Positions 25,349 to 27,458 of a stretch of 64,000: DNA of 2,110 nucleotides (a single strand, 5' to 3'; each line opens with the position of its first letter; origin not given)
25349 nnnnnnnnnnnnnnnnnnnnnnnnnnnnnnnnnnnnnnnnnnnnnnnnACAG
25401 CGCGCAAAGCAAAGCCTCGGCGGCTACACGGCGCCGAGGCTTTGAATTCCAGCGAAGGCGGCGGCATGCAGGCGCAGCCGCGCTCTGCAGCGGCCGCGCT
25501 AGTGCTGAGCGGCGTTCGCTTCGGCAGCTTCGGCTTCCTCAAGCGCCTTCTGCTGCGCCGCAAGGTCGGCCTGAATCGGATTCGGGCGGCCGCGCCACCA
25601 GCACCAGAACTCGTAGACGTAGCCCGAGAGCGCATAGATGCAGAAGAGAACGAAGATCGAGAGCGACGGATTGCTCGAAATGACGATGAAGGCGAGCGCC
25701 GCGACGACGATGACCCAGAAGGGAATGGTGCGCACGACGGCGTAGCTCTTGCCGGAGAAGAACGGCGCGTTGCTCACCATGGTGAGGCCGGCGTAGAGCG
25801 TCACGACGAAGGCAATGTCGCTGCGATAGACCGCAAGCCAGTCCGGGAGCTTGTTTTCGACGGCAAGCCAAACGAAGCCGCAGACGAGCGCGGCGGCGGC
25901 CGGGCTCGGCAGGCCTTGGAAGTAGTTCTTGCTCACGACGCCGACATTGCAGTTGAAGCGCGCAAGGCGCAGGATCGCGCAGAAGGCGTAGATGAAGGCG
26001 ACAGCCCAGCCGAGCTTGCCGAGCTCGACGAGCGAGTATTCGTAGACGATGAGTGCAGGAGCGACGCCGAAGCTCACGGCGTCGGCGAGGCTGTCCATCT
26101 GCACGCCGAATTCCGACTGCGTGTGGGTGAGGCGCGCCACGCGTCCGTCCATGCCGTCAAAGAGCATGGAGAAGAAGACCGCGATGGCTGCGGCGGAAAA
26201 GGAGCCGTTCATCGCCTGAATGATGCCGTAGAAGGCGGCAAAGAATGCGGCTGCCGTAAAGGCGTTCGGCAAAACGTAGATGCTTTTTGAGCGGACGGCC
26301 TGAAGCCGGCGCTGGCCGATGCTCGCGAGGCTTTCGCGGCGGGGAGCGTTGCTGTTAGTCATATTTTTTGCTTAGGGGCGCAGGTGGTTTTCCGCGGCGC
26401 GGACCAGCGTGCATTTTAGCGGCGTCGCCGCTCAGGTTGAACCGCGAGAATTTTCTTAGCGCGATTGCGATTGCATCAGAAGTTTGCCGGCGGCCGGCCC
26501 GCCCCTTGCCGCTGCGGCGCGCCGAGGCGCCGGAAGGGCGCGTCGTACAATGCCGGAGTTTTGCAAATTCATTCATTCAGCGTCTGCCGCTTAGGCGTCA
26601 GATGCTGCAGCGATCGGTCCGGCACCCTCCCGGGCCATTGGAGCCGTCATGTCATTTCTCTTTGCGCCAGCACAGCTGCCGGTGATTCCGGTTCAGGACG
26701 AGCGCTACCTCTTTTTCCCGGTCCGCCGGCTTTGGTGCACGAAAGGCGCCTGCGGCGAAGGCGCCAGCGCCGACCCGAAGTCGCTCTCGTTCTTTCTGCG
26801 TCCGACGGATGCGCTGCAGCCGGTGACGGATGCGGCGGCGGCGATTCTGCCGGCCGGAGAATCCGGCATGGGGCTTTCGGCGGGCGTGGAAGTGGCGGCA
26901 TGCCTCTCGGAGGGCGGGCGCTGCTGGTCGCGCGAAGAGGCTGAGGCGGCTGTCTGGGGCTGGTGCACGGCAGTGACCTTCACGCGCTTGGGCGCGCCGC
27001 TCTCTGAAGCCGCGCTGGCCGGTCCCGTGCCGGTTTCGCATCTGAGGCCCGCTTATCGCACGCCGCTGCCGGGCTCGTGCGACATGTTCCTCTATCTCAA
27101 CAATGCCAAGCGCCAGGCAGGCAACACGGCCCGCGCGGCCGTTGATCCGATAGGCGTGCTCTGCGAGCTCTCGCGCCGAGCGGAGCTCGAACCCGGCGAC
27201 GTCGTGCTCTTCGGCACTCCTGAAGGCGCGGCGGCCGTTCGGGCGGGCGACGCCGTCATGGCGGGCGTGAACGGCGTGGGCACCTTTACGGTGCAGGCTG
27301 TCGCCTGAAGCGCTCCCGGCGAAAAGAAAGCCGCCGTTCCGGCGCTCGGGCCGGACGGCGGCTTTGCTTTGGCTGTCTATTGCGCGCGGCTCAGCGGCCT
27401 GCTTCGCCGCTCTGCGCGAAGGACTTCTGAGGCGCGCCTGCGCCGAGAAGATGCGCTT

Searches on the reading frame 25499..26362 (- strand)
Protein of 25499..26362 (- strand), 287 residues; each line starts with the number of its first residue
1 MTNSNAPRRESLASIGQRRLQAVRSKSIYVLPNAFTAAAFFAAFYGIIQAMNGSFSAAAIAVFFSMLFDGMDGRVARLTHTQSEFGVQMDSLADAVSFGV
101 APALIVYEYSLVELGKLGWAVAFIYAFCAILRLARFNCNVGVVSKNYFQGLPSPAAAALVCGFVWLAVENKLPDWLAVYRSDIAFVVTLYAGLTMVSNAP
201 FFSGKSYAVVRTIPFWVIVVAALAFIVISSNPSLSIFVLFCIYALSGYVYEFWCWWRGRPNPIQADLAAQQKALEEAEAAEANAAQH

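Call 3: search_protein_families(library=pfam, proteins=[window:25499-26362:-], max_evalue=0.01)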
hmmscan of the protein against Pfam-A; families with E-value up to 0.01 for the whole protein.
window:25499-26362:- (287 aa): 1 family
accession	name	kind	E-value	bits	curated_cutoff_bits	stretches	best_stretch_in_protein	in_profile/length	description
PF01066.26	CDP-OH_P_transf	-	5.2e-22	79.3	22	1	30-176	2-138/152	CDP-alcohol phosphatidyltransferase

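Call 5: search_protein_families(library=ncbifam, proteins=[window:25499-26362:-], max_evalue=0.1)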
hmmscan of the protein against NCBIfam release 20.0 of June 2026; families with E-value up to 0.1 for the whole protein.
window:25499-26362:- (287 aa): 13 families
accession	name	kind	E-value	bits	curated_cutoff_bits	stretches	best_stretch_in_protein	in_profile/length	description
TIGR00473.1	pssA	equivalog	3.1e-35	121.5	107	1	37-198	2-149/153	CDP-diacylglycerol--serine O-phosphatidyltransferase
NF038087.1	arch_ser_synth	exception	5.5e-32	111.1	240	1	33-245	8-215/216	archaetidylserine synthase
TIGR04217.1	archae_ser_T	exception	2.4e-25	89.6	200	1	30-235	8-202/221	archaetidylserine synthase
NF038086.1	anchor_synt_A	exception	1e-10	41.8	200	1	43-162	21-144/222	protein sorting system archaetidylserine synthase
NF040950.1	archin_ph_syn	equivalog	1.2e-10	41.5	180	1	26-107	20-102/191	archaetidylinositol phosphate synthase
NF045887.1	PhCholSynPs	equivalog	9.6e-08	31.9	300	1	33-258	16-229/235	phosphatidylcholine synthase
NF045883.1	PIPSynth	equivalog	4.4e-07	29.8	170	1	30-108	23-103/197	phosphatidylinositol phosphate synthase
NF041135.1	IPPtranDIPPsyn_Thcocales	equivalog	1.1e-06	27.9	580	1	30-127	250-344/419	bifunctional L-myo-inositol-1-phosphate cytidylyltransferase/CDP-L-myo-inositol myo-inositolphosphotransferase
NF045884.1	PhCholSynAgro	equivalog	1.4e-06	28.4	350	1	35-155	16-136/235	phosphatidylcholine synthase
NF052561.1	PIPSynBT1523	equivalog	6.4e-06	26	350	1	45-111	47-115/232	hypothetical protein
NF045885.1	PhCholSynBorr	equivalog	1.6e-05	24.9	400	1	34-156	14-136/234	phosphatidylcholine synthase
NF045886.1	PhCholSynLeg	equivalog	0.0036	16.9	440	1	33-152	20-140/250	phosphatidylcholine synthase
TIGR00560.1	pgsA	equivalog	0.015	15.8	109.1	1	50-107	28-83/183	CDP-diacylglycerol--glycerol-3-phosphate 3-phosphatidyltransferase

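Call 33: find_homologous_proteins(query=window:25499-26362:-, max_evalue=1e-20)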
Query window:25499-26362:- (287 aa): 7999 proteins with E <= 1e-20 among 8000 candidates; the best 120 are listed.
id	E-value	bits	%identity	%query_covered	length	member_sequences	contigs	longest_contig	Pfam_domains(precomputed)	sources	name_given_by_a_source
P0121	3.9e-178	609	98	99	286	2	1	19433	PF01066.27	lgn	-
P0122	2.3e-165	567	90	95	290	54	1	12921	PF01066.27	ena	-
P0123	7.5e-162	555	89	99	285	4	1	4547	PF01066.27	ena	-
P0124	3.8e-160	550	87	99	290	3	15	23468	PF01066.27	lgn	-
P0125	7.2e-160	549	88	100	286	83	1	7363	PF01066.27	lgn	-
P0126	1.8e-159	548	89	95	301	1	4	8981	PF01066.27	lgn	-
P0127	8.9e-159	545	85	99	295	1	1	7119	PF01066.27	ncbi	-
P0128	1.3e-158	545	88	99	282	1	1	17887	PF01066.27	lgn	-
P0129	3.2e-156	537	86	92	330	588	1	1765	PF01066.27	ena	-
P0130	1.6e-155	535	86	92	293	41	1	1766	PF01066.27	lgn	-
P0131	1.9e-155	534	86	97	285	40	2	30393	PF01066.27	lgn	-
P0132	4.2e-154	530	83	98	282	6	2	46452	PF01066.27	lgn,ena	-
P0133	3.3e-151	520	85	94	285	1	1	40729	PF01066.27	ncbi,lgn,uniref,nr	ncbi:CDP-diacylglycerol--serine O-phosphatidyltransferase [Sutterella sp.]|uniref:CDP-diacylglycerol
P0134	7.8e-150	516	84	91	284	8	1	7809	PF01066.27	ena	-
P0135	6.3e-149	513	86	93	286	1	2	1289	PF01066.27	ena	-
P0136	1.3e-148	512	85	93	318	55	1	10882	PF01066.27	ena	-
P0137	1.6e-148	512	85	93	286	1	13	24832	PF01066.27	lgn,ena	-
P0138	4.0e-148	510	85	93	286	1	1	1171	PF01066.27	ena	-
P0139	9.1e-148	509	85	93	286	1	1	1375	PF01066.27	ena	-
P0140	1.5e-147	508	84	92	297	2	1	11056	PF01066.27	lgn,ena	-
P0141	1.7e-147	508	84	92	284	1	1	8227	PF01066.27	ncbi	-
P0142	3.4e-147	507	84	92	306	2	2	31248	PF01066.27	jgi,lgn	jgi:CDP-diacylglycerol--serine O-phosphatidyltransferase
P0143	5.1e-147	507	82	97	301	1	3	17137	PF01066.27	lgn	-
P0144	9.1e-147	506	84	92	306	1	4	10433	PF01066.27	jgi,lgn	jgi:CDP-diacylglycerol--serine O-phosphatidyltransferase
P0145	3.5e-146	504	85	93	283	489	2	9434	PF01066.27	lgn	-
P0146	1.8e-145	502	84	92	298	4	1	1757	PF01066.27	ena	-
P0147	3.9e-145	501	83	92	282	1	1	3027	PF01066.27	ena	-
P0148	5.1e-145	500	78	98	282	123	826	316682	PF01066.27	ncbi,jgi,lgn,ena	jgi:CDP-diacylglycerol--serine O-phosphatidyltransferase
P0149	4.1e-144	497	78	98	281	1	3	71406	PF01066.27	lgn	-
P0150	5.3e-144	497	78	98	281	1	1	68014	PF01066.27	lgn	-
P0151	6.9e-143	493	78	100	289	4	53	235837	PF01066.27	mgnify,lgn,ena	mgnify:FL=1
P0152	2.1e-142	492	78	100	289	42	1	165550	PF01066.27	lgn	-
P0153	2.5e-142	491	81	91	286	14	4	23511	PF01066.27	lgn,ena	-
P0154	8.2e-142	490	82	93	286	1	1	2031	PF01066.27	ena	-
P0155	8.4e-142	490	82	93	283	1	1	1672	PF01066.27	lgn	-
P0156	2.4e-141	488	79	98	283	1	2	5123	PF01066.27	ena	-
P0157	6.6e-141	487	78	94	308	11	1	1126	PF01066.27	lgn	-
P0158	7.0e-141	487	78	98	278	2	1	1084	PF01066.27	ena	-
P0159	9.1e-141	486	79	98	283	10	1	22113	PF01066.27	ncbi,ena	-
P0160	1.3e-140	486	81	96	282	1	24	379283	PF01066.27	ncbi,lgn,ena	-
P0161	1.5e-139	482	79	97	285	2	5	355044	PF01066.27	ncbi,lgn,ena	-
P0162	1.1e-138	479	77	96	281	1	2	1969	PF01066.27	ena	-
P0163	1.6e-138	479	80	92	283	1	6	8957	PF01066.27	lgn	-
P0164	3.0e-138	478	76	97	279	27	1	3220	PF01066.27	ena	-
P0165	3.5e-138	478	79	93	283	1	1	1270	PF01066.27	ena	-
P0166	5.0e-137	474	76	95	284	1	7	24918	PF01066.27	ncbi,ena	-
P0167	5.6e-134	464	73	97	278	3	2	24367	PF01066.27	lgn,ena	-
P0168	2.1e-133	462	85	89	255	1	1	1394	PF01066.27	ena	-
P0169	1.5e-130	453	86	86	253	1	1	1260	PF01066.27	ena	-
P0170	1.3e-128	446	87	74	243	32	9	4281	PF01066.27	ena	-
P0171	3.6e-128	445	81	89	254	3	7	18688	PF01066.27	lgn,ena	-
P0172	1.9e-125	436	78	92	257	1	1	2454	PF01066.27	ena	-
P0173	1.1e-123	430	86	80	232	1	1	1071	PF01066.27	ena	-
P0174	1.5e-123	430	85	80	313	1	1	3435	PF01066.27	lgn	-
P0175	1.8e-122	426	87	77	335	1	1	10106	PF01066.27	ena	-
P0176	2.3e-122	426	77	92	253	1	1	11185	PF01066.27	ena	-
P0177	3.1e-120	419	75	92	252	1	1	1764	PF01066.27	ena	-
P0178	9.8e-118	411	86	77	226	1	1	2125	PF01066.27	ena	-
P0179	2.4e-117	409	89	72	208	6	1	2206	PF01066.27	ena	-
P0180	1.5e-116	407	81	80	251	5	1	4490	PF01066.27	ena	-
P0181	2.3e-115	403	69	92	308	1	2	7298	PF01066.27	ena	-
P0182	9.0e-115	401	86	76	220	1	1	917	PF01066.27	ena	-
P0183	3.8e-114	399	87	74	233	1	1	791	PF01066.27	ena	-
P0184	1.4e-111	391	66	92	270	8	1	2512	PF01066.27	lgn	-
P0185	3.1e-110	386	62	92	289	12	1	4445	PF01066.27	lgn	-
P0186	2.6e-109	383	84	64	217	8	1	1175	PF01066.27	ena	-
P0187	1.1e-108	381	62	93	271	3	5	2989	PF01066.27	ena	-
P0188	2.5e-108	380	61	93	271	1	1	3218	PF01066.27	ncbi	-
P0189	5.9e-108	379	58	96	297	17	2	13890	PF01066.27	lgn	-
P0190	1.7e-107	377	63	88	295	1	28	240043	PF01066.27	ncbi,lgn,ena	-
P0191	8.2e-107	375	60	95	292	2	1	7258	PF01066.27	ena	-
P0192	1.1e-106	375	65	88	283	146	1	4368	PF01066.27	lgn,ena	-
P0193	1.5e-106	374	61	93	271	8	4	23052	PF01066.27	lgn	-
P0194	5.0e-105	369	81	71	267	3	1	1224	PF01066.27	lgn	-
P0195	4.0e-104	366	63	86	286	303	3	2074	PF01066.27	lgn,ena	-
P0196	5.6e-104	366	62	87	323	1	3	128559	PF01066.27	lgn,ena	-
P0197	1.3e-103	364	61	93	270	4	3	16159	PF01066.27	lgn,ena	-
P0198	1.4e-103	364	61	89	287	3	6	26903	PF01066.27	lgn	-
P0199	1.6e-103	364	62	88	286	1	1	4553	PF01066.27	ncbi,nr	ncbi:MAG: CDP-diacylglycerol--serine O-phosphatidyltransferase [Duodenibacillus sp.]|nr:CDP-diacylgl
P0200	5.8e-103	362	58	91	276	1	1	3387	PF01066.27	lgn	-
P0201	8.7e-103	362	58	95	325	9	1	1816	PF01066.27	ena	-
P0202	1.3e-102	361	59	95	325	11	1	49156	PF01066.27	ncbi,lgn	-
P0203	1.3e-102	361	56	98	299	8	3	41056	PF01066.27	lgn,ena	-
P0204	1.7e-102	361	62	88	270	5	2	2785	PF01066.27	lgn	-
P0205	4.1e-102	359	57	95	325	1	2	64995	PF01066.27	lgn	-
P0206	4.2e-102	359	63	87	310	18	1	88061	PF01066.27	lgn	-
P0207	5.5e-102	359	55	96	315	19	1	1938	PF01066.27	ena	-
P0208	6.1e-102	359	59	95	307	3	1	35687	PF01066.27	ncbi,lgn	-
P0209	1.9e-101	357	56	95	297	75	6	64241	PF01066.27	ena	-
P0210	2.0e-101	357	60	87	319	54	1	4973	PF01066.27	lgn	-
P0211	2.3e-101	357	63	83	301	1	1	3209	PF01066.27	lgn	-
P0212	2.6e-101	357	58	94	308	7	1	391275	PF01066.27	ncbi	-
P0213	2.6e-101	357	60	94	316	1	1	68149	PF01066.27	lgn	-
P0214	2.7e-101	357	60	88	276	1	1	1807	PF01066.27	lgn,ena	-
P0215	5.7e-101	356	62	87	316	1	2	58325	PF01066.27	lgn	-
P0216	5.9e-101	356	59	94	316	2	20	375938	PF01066.27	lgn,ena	-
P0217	6.6e-101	355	62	87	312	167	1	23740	PF01066.27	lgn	-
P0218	8.1e-101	355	58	95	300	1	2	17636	PF01066.27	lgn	-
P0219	8.2e-101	355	62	87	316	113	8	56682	PF01066.27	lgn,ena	-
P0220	8.2e-101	355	62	87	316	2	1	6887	PF01066.27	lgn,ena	-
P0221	8.6e-101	355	62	87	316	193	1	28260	PF01066.27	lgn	-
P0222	8.6e-101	355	62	87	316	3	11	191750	PF01066.27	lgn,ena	-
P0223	1.2e-100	355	62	87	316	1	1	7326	PF01066.27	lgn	-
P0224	1.3e-100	355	60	91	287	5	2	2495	PF01066.27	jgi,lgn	-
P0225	2.7e-100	354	58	97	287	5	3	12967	PF01066.27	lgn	-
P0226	4.5e-100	353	58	92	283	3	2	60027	PF01066.27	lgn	-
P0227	5.2e-100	353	62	87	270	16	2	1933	PF01066.27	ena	-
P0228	5.6e-100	352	84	67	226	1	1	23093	PF01066.27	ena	-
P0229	9.7e-100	352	62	87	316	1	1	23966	PF01066.27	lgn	-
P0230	2.2e-99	351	85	67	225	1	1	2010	PF01066.27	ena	-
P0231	3.7e-99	350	60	86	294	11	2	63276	PF01066.27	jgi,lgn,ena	-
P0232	7.0e-99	349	56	96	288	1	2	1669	PF01066.27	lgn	-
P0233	8.2e-99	349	62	87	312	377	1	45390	PF01066.27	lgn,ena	-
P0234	1.3e-98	348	57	95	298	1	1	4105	PF01066.27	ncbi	-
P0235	1.8e-98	347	82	69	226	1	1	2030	PF01066.27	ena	-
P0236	3.1e-98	347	58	90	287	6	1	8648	PF01066.27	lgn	-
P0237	4.3e-98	346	60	88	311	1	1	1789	PF01066.27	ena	-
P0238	1.1e-97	345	56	88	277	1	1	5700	PF01066.27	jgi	-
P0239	2.4e-97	344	55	95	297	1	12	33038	PF01066.27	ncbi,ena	-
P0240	3.3e-97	343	55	95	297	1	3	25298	PF01066.27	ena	-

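Call 34: find_encoding_contigs(protein=P0190, flank=6000, max_places=1)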
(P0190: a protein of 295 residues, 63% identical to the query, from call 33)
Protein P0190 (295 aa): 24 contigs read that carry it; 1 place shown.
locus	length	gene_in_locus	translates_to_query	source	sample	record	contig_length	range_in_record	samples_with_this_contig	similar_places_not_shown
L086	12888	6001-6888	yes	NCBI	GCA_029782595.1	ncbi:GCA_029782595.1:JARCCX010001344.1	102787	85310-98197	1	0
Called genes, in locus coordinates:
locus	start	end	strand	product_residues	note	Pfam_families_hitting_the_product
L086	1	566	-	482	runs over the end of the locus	PF01546:Peptidase_M20, PF07687:M20_dimer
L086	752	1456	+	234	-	PF01039:Carboxyl_trans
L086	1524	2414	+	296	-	PF00701:DHDPS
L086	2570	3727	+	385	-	PF06804:BamC_C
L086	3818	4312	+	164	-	PF05656:DUF805, PF09851:SHOCT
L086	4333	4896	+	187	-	-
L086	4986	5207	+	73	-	-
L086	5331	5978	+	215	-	PF02666:PS_Dcarbxylase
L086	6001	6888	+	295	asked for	PF01066:CDP-OH_P_transf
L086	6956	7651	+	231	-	PF01557:FAA_hydrolase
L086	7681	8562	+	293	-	PF00892:EamA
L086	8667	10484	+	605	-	PF02554:CstA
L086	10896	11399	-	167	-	PF00665:rve (weak), PF13683:rve_3, PF13333:rve_2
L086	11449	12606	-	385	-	PF13276:HTH_21, PF00665:rve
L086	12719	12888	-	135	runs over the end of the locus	-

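Call 35: find_encoding_contigs(protein=P0212, flank=6000, max_places=1)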
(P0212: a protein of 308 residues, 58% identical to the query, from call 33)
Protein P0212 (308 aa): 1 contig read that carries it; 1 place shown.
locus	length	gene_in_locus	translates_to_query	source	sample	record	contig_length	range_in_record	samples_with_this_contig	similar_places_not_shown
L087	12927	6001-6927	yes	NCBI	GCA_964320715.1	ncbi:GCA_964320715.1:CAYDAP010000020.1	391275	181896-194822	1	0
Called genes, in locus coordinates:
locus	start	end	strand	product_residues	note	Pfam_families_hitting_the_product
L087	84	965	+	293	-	PF17848:Zn_ribbon_ACC, PF01039:Carboxyl_trans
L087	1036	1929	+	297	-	PF00701:DHDPS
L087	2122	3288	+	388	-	PF06804:BamC_C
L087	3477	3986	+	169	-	PF05656:DUF805, PF05120:GvpG (faint), PF09851:SHOCT (weak)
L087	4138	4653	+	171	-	-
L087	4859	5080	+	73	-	-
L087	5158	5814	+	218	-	PF02666:PS_Dcarbxylase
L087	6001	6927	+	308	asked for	PF01066:CDP-OH_P_transf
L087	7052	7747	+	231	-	PF01557:FAA_hydrolase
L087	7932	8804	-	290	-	PF08543:Phos_pyr_kin, PF00294:PfkB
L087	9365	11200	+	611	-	PF02554:CstA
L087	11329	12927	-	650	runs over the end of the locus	PF00005:ABC_tran, PF02463:SMC_N (weak), PF03193:RsgA_GTPase (faint), PF13476:AAA_23 (faint), PF13555:AAA_29 (faint), PF12848:ABC_tran_Xtn, PF00005:ABC_tran, PF16326:ABC_tran_CTD (weak), +2 more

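Call 36: find_encoding_contigs(protein=P0222, flank=6000, max_places=1)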
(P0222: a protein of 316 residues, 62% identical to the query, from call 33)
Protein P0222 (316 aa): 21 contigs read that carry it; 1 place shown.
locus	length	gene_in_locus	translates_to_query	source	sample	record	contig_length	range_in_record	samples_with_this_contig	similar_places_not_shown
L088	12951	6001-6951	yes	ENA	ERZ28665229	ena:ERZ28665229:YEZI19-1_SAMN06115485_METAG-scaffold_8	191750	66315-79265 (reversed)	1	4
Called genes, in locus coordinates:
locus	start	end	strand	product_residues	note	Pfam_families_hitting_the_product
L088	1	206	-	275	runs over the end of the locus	PF02535:Zip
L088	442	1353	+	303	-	PF17848:Zn_ribbon_ACC, PF01039:Carboxyl_trans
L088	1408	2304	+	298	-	PF00701:DHDPS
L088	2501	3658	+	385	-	PF06804:BamC_C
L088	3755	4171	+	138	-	PF05656:DUF805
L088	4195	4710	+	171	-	-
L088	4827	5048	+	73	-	-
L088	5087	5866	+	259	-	PF02666:PS_Dcarbxylase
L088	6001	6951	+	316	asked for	PF01066:CDP-OH_P_transf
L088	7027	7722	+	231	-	PF01557:FAA_hydrolase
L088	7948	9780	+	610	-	PF02554:CstA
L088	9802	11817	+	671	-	PF12974:Phosphonate-bd, PF00512:HisKA, PF02518:HATPase_c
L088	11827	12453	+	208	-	PF00072:Response_reg, PF00196:GerE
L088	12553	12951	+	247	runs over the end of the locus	PF06629:MipA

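Call 37: find_encoding_contigs(protein=P0148, flank=6000, max_places=1)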
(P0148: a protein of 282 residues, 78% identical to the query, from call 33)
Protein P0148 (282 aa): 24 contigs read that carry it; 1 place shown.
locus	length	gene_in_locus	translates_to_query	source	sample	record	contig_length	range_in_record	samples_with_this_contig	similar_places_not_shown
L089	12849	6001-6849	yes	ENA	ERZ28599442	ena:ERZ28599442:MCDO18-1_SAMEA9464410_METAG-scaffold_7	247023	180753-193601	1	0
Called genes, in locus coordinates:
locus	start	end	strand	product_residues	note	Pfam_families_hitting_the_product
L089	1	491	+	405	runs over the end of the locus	PF13406:SLT_2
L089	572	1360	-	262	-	PF00005:ABC_tran, PF02463:SMC_N, PF13304:AAA_21 (faint)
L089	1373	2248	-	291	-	PF02653:BPD_transp_2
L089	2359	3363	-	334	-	PF04392:ABC_sub_bind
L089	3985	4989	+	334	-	PF00892:EamA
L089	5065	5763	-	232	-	PF01557:FAA_hydrolase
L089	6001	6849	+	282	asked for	PF01066:CDP-OH_P_transf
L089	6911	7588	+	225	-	-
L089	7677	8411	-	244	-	PF02666:PS_Dcarbxylase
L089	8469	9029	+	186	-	-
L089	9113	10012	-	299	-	PF00582:Usp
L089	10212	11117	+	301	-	PF01430:HSP33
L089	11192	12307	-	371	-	PF00155:Aminotran_1_2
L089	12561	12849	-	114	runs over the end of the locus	PF00702:Hydrolase (weak), PF13419:HAD_2, PF13242:Hydrolase_like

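Call 38: find_encoding_contigs(protein=P0151, flank=6000, max_places=1)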
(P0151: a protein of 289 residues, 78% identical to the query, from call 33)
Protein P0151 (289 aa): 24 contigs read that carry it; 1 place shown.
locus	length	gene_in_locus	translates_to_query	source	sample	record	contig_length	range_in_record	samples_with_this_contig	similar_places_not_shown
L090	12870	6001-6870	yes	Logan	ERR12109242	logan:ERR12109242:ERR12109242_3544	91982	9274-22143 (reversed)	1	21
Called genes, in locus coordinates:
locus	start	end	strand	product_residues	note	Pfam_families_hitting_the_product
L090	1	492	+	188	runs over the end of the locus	PF01810:LysE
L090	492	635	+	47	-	-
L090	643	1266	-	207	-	PF14094:DUF4272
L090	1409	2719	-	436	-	PF07690:MFS_1, PF00083:Sugar_tr (faint), PF11700:ATG22, PF13347:MFS_2, PF07690:MFS_1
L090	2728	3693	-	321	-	PF00850:Hist_deacetyl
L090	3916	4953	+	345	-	PF13406:SLT_2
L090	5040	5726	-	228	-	PF01557:FAA_hydrolase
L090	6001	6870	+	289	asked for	PF01066:CDP-OH_P_transf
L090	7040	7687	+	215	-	PF02666:PS_Dcarbxylase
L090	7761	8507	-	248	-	PF04402:SIMPL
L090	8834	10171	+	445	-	PF00209:SNF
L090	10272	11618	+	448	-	PF00209:SNF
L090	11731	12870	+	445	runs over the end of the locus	PF00209:SNF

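Call 39: find_encoding_contigs(protein=P0160, flank=6000, max_places=1)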
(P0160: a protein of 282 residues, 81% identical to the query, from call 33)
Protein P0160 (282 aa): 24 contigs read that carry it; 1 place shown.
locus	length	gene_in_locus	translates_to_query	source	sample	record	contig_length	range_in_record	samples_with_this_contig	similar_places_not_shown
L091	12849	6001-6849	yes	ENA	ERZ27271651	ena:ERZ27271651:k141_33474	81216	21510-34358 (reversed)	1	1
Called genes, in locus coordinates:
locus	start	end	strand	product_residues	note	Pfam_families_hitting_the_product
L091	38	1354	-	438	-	PF07690:MFS_1 (weak), PF11700:ATG22, PF13347:MFS_2, PF07690:MFS_1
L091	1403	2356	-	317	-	PF00850:Hist_deacetyl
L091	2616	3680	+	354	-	PF13406:SLT_2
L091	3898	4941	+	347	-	PF00892:EamA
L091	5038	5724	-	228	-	PF01557:FAA_hydrolase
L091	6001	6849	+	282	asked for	PF01066:CDP-OH_P_transf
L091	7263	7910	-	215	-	PF02666:PS_Dcarbxylase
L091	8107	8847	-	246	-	PF04402:SIMPL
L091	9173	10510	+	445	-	PF00209:SNF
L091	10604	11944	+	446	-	PF00209:SNF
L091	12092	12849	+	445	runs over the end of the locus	PF00209:SNF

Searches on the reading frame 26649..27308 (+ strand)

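Call 3: search_protein_families(library=pfam, proteins=[window:26649-27308:+], max_evalue=0.01)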
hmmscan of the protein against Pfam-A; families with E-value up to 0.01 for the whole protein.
window:26649-27308:+ (219 aa): 1 family
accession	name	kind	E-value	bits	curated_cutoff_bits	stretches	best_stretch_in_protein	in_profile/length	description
PF01557.24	FAA_hydrolase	-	2.1e-18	67.2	23.9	1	41-215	27-211/214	Fumarylacetoacetate (FAA) hydrolase C-terminal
